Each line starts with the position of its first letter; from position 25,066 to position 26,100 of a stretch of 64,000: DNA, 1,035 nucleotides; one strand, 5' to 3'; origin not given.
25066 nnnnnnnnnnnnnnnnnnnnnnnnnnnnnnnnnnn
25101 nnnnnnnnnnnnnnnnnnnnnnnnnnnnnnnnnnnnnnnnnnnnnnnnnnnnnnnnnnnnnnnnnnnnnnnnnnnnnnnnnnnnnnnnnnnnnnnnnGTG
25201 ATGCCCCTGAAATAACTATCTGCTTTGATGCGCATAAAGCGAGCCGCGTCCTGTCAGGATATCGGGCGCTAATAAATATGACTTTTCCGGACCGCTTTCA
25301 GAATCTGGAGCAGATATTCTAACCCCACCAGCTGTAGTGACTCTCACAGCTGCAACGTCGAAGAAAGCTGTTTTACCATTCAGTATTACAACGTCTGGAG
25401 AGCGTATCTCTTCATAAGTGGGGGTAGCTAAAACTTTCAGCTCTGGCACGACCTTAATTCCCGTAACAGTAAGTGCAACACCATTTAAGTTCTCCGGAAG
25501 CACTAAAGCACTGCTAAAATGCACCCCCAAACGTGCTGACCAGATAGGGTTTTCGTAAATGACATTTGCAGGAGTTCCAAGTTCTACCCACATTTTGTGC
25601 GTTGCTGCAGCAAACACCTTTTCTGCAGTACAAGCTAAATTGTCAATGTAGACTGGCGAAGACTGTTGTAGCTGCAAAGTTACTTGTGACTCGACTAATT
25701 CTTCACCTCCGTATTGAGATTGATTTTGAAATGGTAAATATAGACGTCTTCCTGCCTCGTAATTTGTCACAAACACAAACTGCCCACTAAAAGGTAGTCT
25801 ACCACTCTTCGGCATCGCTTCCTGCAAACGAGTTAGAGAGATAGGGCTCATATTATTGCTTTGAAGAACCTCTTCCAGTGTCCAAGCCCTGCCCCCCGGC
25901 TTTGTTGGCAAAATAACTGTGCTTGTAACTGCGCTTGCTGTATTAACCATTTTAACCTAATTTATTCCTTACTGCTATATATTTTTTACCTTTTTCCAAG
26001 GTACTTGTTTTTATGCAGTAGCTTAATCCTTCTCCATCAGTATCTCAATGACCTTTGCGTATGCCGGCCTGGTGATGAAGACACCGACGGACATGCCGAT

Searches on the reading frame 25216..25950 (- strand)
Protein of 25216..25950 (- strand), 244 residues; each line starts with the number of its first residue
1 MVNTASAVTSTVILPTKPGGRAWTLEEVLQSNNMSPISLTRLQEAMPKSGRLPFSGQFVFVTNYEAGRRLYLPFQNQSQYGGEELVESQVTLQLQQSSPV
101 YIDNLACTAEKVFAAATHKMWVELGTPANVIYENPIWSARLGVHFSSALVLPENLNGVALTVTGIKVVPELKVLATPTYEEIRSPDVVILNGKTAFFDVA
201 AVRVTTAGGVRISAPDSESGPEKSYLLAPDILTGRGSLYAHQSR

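Call 3: search_protein_families(library=pfam, proteins=[window:25216-25950:-], max_evalue=1)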
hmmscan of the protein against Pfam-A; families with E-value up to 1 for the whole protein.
window:25216-25950:- (244 aa): 1 family
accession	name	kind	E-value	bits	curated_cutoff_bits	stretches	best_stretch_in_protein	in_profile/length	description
PF18589.7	ObR_Ig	-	0.14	13.1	25.8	1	88-133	51-96/105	Obesity receptor immunoglobulin like domain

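Call 4: search_protein_families(library=ncbifam, proteins=[window:25216-25950:-], max_evalue=1)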
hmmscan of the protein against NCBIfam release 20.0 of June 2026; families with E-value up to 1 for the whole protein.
window:25216-25950:- (244 aa): 1 family
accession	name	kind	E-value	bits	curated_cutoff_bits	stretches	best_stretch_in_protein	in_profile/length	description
NF010076.0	PRK13557.1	subfamily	0.095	11.1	631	1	147-181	466-500/540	histidine kinase famiy protein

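Call 5: find_homologous_proteins(query=window:25216-25950:-)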
Query window:25216-25950:- (244 aa): 1 proteins with E <= 0.001 among 763 candidates.
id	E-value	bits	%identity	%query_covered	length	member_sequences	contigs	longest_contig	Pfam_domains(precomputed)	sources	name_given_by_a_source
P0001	2.1e-155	533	100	100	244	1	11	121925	-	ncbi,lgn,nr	ncbi:hypothetical protein HYY73_03230 [Candidatus Woesearchaeota archaeon]|nr:hypothetical protein [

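Call 9: find_encoding_contigs(protein=P0001, flank=10000, max_places=10)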
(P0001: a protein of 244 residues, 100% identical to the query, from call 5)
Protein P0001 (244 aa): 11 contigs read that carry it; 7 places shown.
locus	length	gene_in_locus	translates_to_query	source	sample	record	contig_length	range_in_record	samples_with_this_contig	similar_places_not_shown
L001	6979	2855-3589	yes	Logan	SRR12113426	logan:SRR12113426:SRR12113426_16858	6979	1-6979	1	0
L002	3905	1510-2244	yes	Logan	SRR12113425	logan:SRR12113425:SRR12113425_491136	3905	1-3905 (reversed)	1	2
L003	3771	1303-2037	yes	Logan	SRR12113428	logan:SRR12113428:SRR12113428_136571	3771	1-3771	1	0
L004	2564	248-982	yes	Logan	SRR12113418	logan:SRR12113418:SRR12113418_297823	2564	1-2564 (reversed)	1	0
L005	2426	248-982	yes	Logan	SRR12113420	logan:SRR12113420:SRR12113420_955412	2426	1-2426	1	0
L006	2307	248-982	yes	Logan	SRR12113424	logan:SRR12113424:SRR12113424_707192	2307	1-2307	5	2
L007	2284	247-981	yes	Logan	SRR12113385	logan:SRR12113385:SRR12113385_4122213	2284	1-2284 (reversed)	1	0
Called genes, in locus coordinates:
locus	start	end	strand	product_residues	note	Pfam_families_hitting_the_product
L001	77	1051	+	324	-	PF02355:SecD_SecF_C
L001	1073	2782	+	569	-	PF02355:SecD_SecF_C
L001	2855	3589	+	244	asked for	-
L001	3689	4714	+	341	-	-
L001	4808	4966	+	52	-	-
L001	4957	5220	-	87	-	PF15738:YafQ_toxin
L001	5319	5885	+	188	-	PF00406:ADK (weak), PF02224:Cytidylate_kin (weak), PF13189:Cytidylate_kin2, PF13207:AAA_17, PF13238:AAA_18, PF02224:Cytidylate_kin (weak)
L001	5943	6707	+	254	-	-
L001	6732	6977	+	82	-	?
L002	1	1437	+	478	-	?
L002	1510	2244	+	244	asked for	-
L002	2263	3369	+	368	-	-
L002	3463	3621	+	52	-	-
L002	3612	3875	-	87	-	PF15738:YafQ_toxin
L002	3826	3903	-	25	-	?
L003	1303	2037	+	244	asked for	-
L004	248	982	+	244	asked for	-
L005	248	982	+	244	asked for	-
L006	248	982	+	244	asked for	-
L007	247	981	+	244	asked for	-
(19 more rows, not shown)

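Call 13: search_protein_families(library=phrogs, proteins=[window:25216-25950:-], max_evalue=1)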
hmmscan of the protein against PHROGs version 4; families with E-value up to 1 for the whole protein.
window:25216-25950:- (244 aa): 0 families

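Call 14: search_protein_families(library=padloc, proteins=[window:25216-25950:-], max_evalue=1)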
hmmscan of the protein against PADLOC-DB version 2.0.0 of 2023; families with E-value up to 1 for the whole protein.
window:25216-25950:- (244 aa): 0 families

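Call 16: search_solved_structures(query=window:25216-25950:-, max_evalue=10)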
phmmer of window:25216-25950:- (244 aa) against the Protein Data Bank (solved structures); distinct sequences matched with E-value up to 10: 1.
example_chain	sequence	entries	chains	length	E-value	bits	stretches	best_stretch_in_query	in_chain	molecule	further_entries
9b78_A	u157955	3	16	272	0.52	13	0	94-210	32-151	Type III pantothenate kinase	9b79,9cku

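Call 26: predict_structure(protein=window:25216-25950:-)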
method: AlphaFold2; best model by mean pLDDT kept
length: 244 residues; sequences in the alignment: 1
mean_pLDDT: 33.2   pTM: 0.32
mean pLDDT of the five models: 33.2, 32.3, 29.3, 28.4, 25.9
residues with pLDDT >= 90: 0; 70-90: 0; 50-70: 3; < 50: 241
segments of 3 or more residues with pLDDT < 50: 1-70, 73-159, 161-244
pLDDT, mean of each block of 10 residues (from residue 1): 22 29 38 32 31 35 36 48 36 45 38 34 37 29 39 44 36 32 29 28 30 25 22 26 25
secondary structure, 60 per line:
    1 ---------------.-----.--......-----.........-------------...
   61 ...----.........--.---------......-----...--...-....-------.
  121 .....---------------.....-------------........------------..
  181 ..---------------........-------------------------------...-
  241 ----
elements in order: H25-30 H36-44 E58-63 E68-76 E89-94 E100-102 E105-107 H109-112 E120-125 E141-145 E159-166 H179-182 E198-205 E237-239

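Call 33: find_related_loci(query=window:25216-25950:-, collection=viral_contigs, flank=5000)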
Query window:25216-25950:- (244 aa) in viral_contigs; peptide patterns used: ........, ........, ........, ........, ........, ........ (x = any residue, [..] = any of these).
3 stretches matched a pattern, but none encodes a relative of the query by tblastn (E <= 1e-3).

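Call 39: search_dna_similar(query=window:25216-25950:-, collection=phages, mode=protein, max_evalue=1)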
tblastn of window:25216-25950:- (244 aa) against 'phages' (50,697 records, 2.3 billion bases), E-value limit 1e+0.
No match.

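Call 49: find_related_loci(query=window:25216-25950:-, collection=metagenome_contigs, flank=10000)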
Query window:25216-25950:- (244 aa) in metagenome_contigs; peptide patterns used: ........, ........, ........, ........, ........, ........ (x = any residue, [..] = any of these).
163 stretches matched a pattern, but none encodes a relative of the query by tblastn (E <= 1e-3).

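Call 55: fold_search(model_id=the predicted structure, library=pdb)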
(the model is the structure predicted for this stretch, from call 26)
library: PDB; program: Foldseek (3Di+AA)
matches with E <= 10: 187; with E <= 0.001: 0
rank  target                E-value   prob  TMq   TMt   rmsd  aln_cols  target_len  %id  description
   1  8bgm_D                3.3e-01  0.07  0.14  0.08  20.7       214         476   10  Crystal structure of the OrfX1-OrfX3 complex from the PMP1 neurotoxin gene cluster (released 2022-12-07)
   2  6n7x_M                5.4e-01  0.06  0.08  0.17  16.5       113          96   12  S. cerevisiae U1 snRNP (released 2019-07-24)
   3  9esh_G                6.8e-01  0.09  0.09  0.18  13.7        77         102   17  Structure of a B-state intermediate committed to discard (Bd-I state) (released 2024-12-25)
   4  4ou9_A                7.6e-01  0.03  0.13  0.08  14.9       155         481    8  Crystal structure of apocarotenoid oxygenase in the presence of Triton X-100 (released 2014-03-19)
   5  6kk9_C                1.3e+00  0.03  0.10  0.12  14.9       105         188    5  A Crystal structure of OspA mutant (released 2020-07-29)
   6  5nrl_i                1.4e+00  0.03  0.08  0.15  16.3        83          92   13  Structure of a pre-catalytic spliceosome (released 2017-05-31)
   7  7b9v_j                1.4e+00  0.02  0.07  0.14  17.2        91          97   10  Yeast C complex spliceosome at 2.8 Angstrom resolution with Prp18/Slu7 bound (released 2021-03-10)
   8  8tuz_A                1.5e+00  0.03  0.11  0.11  14.7       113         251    8  Fab 857-2 in complex with OspA (released 2024-08-28)
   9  4pjo_R                1.6e+00  0.03  0.10  0.17  15.2       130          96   11  Minimal U1 snRNP (released 2014-12-31)
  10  5zwn_c                1.6e+00  0.02  0.09  0.17  15.3       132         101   13  Cryo-EM structure of the yeast pre-B complex at an average resolution of 3.3 angstrom (Part II: U1 snRNP region) (released 2018-08-29)
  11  7fyw_A                1.6e+00  0.01  0.10  0.13  13.3       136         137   11  Crystal Structure of apo mouse FABP5, twinned in P21 with beta=90deg (released 2023-06-14)
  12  4i1p_A                1.6e+00  0.02  0.09  0.07  17.4       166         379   11  Human MALT1 (caspase-IG3) in complex with activity based-probe (released 2014-07-09)
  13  6t8o_C                1.8e+00  0.02  0.11  0.07  17.5       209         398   11  Stalled FtsK motor domain bound to dsDNA end (released 2019-11-20)
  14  9dtg_B                1.8e+00  0.01  0.09  0.06  21.4       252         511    9  The cryo-EM structure of apo KBTBD4 (released 2024-11-27)
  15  3lmi_A                1.9e+00  0.05  0.15  0.15  16.8       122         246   11  Crystal Structure of the Inactive Alpha-kinase Domain of Myosin Heavy Chain Kinase A (D766A) complex with ATP (released 2010-03-16)
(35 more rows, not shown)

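Call 60: list_cluster_members(proteins=[window:25216-25950:-, window:24091-25197:-, P0003])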
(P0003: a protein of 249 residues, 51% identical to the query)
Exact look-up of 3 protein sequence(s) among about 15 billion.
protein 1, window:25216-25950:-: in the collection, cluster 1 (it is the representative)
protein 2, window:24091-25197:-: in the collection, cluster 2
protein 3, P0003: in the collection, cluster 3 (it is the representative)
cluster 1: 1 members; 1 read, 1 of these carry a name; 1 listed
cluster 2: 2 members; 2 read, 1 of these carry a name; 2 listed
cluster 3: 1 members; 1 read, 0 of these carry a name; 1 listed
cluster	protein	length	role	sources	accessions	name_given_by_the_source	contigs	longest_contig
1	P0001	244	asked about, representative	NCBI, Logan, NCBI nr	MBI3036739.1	hypothetical protein HYY73_03230 [Candidatus Woesearchaeota archaeon] | hypothetical protein [Candidatus Woesearchaeota archaeon]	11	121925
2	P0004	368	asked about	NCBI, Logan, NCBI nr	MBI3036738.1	hypothetical protein HYY73_03225 [Candidatus Woesearchaeota archaeon] | hypothetical protein [Candidatus Woesearchaeota archaeon]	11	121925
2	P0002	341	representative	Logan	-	-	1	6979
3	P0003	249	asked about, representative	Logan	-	-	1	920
